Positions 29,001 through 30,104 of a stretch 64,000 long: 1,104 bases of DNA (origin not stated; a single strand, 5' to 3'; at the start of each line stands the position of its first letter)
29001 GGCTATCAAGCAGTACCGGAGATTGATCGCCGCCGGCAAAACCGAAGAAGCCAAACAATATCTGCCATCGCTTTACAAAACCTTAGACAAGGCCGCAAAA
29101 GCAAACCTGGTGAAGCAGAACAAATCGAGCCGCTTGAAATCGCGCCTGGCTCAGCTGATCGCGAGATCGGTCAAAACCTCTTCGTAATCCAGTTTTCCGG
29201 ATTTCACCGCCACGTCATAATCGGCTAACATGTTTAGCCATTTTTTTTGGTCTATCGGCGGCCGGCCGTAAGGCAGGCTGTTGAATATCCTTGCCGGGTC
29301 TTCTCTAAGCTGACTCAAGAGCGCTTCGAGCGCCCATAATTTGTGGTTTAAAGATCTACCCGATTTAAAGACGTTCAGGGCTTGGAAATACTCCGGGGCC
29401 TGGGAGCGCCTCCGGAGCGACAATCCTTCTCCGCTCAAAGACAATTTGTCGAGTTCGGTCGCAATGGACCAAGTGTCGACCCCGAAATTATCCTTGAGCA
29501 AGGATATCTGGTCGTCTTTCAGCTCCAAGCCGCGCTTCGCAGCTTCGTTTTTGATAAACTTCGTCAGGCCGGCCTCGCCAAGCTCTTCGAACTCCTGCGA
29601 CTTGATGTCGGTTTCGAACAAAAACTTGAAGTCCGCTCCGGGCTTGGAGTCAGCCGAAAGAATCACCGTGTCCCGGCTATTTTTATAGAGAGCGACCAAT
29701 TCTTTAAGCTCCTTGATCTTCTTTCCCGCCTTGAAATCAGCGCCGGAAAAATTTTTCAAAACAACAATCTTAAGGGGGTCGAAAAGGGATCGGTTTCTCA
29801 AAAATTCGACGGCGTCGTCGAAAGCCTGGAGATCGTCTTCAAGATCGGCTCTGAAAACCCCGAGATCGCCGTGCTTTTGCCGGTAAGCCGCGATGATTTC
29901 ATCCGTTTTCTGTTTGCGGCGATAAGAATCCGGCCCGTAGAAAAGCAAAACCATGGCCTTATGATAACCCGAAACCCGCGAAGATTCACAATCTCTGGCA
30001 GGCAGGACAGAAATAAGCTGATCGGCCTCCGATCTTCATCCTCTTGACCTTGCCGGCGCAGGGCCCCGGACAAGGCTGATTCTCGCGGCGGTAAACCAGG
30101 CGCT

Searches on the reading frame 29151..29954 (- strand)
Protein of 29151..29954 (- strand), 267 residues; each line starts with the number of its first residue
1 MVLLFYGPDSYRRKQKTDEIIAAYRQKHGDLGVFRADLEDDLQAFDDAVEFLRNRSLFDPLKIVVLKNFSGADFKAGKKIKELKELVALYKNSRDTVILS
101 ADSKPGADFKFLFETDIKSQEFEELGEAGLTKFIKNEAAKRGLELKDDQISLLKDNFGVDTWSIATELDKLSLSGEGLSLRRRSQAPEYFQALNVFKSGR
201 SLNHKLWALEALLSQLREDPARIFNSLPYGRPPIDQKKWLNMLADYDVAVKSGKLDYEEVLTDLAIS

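Call 60: search_protein_families(library=pfam, proteins=[window:29151-29954:-], max_evalue=0.001)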
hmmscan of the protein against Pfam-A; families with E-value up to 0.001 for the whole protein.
window:29151-29954:- (267 aa): 1 family
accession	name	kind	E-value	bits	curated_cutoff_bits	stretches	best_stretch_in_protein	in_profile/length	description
PF06144.19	DNA_pol3_delta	-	4.9e-07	30.2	21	1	4-99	2-96/124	DNA polymerase III, delta subunit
